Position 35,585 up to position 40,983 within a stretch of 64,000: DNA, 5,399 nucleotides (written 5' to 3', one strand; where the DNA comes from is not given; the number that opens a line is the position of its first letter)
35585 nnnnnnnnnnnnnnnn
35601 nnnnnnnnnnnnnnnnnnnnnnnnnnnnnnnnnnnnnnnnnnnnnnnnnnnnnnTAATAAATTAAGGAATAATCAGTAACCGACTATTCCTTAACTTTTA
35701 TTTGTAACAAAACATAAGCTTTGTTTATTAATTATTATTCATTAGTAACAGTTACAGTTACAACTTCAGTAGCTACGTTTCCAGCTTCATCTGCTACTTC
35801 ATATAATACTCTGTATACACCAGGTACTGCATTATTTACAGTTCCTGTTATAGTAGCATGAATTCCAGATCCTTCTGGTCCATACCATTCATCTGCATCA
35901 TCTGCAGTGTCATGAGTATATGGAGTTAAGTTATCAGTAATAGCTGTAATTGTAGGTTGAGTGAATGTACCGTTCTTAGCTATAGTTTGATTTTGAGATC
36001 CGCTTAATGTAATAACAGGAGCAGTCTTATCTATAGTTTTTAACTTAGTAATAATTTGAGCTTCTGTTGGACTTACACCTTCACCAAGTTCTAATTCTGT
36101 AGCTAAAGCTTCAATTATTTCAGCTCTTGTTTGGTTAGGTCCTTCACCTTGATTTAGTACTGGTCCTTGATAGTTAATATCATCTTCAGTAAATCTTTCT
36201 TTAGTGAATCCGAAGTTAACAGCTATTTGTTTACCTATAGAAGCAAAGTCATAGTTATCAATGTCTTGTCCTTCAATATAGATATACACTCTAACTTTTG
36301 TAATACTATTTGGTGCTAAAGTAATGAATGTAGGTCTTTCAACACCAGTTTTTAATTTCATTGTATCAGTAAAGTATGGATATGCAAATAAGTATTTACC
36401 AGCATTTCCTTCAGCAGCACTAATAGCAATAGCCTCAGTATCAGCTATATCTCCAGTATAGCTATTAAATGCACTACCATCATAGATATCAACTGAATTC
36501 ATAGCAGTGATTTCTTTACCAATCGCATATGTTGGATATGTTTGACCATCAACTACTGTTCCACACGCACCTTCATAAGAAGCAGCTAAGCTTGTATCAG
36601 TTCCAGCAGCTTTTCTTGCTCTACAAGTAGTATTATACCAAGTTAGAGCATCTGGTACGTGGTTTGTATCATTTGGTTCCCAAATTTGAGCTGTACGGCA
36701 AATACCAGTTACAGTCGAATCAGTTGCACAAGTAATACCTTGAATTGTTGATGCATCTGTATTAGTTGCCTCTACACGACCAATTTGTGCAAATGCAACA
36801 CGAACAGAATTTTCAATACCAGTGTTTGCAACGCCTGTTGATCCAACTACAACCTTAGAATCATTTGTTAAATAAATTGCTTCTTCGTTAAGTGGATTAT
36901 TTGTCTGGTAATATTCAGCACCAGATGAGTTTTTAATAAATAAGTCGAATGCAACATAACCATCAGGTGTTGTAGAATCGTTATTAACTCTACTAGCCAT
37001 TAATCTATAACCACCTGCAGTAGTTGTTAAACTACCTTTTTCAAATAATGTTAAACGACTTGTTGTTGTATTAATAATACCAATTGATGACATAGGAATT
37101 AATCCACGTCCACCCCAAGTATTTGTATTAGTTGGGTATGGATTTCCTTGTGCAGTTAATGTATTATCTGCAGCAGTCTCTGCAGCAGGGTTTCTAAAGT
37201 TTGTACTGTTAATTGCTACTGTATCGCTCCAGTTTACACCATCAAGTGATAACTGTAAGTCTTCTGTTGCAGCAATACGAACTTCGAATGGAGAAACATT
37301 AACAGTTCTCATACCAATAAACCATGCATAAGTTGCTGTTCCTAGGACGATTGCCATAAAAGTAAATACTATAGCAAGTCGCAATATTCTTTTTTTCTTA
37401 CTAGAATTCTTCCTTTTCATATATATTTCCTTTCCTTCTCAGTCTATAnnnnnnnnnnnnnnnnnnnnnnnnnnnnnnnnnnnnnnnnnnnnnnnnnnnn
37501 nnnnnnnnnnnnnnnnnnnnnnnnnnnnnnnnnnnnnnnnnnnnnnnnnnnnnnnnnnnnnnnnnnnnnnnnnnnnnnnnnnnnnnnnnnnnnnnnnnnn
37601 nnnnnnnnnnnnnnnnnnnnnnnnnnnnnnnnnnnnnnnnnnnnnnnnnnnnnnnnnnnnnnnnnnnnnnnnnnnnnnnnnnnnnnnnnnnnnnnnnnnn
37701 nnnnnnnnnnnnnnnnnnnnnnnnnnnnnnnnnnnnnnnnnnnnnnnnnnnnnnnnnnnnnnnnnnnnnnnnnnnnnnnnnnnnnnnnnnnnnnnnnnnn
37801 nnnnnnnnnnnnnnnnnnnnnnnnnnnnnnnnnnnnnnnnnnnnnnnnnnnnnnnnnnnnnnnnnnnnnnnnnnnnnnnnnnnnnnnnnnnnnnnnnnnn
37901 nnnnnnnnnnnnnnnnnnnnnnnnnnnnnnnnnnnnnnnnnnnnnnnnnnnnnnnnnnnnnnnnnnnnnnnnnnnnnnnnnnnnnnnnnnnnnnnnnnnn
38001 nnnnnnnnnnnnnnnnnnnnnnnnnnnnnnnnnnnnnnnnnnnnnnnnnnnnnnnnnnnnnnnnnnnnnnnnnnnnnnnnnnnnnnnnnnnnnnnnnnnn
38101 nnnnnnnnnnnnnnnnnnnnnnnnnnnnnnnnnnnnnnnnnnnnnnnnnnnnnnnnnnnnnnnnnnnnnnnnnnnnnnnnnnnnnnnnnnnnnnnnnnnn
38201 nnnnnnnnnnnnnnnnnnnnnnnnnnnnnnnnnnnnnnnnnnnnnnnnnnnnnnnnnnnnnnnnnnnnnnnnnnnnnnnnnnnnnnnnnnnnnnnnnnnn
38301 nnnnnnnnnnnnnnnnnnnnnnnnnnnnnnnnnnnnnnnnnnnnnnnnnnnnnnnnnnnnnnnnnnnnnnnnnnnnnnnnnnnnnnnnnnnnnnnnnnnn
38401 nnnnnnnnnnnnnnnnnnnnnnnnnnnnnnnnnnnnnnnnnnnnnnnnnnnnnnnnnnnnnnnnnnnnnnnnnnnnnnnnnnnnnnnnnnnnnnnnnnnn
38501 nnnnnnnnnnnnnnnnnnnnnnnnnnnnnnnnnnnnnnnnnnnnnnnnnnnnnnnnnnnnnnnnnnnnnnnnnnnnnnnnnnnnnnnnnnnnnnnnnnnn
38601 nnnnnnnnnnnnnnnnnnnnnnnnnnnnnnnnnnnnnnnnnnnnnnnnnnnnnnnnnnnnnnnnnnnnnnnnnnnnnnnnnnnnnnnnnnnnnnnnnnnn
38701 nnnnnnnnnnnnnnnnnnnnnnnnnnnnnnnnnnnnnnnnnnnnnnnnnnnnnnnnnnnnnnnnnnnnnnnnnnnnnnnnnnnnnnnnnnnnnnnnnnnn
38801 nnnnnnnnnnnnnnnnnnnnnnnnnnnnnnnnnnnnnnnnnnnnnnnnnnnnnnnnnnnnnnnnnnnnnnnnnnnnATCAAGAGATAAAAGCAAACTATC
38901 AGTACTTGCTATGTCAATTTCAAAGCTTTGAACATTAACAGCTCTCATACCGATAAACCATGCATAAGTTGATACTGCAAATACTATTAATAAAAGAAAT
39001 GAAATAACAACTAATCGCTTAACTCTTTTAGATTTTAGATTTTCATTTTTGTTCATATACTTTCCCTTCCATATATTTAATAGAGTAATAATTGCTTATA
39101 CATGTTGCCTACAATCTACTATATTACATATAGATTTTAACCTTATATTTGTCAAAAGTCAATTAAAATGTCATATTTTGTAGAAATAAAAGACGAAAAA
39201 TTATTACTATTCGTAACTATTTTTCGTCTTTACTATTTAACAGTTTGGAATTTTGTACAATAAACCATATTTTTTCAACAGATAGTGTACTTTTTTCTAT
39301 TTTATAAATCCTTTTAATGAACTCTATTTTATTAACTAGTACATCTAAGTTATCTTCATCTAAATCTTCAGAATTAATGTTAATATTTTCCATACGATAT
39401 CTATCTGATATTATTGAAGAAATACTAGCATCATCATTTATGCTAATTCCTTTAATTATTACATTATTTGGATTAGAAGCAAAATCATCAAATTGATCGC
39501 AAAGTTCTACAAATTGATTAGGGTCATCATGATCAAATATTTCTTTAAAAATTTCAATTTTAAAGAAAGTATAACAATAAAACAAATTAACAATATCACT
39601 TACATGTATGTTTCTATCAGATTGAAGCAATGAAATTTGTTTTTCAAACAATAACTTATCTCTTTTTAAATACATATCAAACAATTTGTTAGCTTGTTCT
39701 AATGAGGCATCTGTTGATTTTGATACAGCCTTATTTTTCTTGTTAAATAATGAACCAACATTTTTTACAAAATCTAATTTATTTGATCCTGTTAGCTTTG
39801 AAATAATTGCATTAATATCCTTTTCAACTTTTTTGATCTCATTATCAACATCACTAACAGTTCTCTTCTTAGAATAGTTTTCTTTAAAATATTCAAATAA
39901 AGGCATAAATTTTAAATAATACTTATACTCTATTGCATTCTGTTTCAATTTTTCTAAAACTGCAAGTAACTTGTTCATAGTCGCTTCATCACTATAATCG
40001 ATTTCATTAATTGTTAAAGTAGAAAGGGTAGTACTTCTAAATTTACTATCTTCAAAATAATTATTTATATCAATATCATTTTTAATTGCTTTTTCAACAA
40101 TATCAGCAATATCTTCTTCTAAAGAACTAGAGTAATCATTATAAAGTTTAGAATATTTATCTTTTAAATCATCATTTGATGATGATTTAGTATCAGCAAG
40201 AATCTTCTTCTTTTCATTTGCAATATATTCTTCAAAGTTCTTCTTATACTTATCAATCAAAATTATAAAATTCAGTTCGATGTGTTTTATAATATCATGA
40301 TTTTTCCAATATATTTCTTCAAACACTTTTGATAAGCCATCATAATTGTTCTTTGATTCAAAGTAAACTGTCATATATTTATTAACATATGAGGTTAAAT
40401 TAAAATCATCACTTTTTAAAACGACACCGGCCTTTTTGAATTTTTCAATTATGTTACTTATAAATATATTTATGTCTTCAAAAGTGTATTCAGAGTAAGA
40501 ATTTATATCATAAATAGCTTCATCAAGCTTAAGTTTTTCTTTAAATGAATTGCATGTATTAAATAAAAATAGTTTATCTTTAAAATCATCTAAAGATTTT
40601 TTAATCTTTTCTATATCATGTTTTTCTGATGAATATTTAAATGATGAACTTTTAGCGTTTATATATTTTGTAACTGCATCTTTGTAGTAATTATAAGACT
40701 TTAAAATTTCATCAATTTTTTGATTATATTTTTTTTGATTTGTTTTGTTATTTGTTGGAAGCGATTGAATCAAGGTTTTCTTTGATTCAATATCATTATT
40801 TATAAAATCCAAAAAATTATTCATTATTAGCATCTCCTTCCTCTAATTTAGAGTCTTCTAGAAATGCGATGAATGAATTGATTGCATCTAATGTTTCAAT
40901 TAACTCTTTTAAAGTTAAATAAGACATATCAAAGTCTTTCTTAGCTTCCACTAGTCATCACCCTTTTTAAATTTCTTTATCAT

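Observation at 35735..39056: Tandemly duplicated, codon-optimised major subunit genes with an extra C-terminal Ig-like domain and their own promoter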

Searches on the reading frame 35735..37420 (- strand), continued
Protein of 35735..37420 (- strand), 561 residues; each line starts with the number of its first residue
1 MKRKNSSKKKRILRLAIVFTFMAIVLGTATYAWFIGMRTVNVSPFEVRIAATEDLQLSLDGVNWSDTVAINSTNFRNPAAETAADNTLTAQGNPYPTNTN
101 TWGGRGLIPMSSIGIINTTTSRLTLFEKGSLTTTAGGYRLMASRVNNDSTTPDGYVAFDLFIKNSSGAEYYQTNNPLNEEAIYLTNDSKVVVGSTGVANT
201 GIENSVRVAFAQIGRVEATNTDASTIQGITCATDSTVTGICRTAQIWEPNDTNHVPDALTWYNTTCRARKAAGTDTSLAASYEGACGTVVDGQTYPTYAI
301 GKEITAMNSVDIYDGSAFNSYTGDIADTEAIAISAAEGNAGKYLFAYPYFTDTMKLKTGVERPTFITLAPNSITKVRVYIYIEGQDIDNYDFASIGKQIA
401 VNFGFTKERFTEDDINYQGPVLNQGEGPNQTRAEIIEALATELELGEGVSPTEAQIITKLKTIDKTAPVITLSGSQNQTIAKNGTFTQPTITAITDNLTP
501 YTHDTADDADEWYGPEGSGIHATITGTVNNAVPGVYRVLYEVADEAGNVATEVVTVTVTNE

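Call 38: search_solved_structures(query=A1, max_evalue=10)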
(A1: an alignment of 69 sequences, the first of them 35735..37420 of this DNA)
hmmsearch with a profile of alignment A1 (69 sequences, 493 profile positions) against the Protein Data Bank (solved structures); distinct sequences matched with E-value up to 10: 7.
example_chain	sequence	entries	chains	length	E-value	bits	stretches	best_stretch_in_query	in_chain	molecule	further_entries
2kpn_A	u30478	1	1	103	2.3e-05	26.7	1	426-491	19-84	Bacillolysin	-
7js4_A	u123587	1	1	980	2.4e-05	26.6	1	407-491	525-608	F5/8 type C domain protein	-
5kdj_B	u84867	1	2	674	8.2e-05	24.8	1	407-491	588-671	F5/8 type C domain protein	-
5fq3_A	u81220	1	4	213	0.0015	20.6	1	415-492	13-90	BT_2262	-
5fq7_G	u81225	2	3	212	0.0017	20.5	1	416-492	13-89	BT_2262 | BT_2262 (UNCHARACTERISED LIPOPROTEIN)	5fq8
4mb3_A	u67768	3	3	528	0.0019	20.3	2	420-490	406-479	Chitinase 60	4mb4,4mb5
4hmc_A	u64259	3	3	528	0.0019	20.3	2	420-490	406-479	Chitinase 60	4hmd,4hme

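Call 46: search_protein_families(library=phrogs, proteins=[window:35735-37420:-], max_evalue=0.01)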
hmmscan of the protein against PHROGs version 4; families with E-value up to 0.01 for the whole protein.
window:35735-37420:- (561 aa): 0 families

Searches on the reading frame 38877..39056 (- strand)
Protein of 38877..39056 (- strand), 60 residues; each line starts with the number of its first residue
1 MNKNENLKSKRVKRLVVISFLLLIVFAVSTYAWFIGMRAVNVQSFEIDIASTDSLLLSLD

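Call 78: search_protein_families(library=ncbifam, proteins=[window:38877-39056:-], max_evalue=10)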
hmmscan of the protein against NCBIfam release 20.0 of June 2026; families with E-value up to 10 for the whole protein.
seq(60 aa): 1 family
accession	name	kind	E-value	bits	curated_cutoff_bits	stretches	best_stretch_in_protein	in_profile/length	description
NF050121.1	bc1_QcrA_actin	exception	0.14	11.6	275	1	4-43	13-52/319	cytochrome bc1 complex Rieske iron-sulfur subunit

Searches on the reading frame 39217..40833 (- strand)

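Call 5: search_protein_families(library=pfam, proteins=[window:39217-40833:-], max_evalue=0.1)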
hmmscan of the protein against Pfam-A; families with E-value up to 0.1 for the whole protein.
window:39217-40833:- (538 aa): 2 families
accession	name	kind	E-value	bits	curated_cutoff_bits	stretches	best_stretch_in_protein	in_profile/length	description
PF00531.28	Death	-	0.023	15.3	22.6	0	258-301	33-78/86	Death domain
PF13864.11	Enkurin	-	0.045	14.7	23.6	1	286-342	34-87/92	Calmodulin-binding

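Call 6: search_protein_families(library=ncbifam, proteins=[window:39217-40833:-], max_evalue=0.1)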
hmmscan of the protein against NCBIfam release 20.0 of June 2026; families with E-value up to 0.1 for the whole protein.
window:39217-40833:- (538 aa): 1 family
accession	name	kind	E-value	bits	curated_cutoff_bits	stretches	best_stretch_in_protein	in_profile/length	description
NF000452.2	blaKLUC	exception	0.098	12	650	0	255-293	107-145/291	KLUC family extended-spectrum class A beta-lactamase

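Call 46: search_protein_families(library=phrogs, proteins=[window:39217-40833:-], max_evalue=0.01)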
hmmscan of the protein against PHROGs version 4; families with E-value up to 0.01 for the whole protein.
window:39217-40833:- (538 aa): 0 families

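Call 68: search_protein_families(library=padloc, proteins=[window:39217-40833:-], max_evalue=0.01)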
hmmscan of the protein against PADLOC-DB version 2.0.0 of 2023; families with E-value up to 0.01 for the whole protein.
window:39217-40833:- (538 aa): 0 families
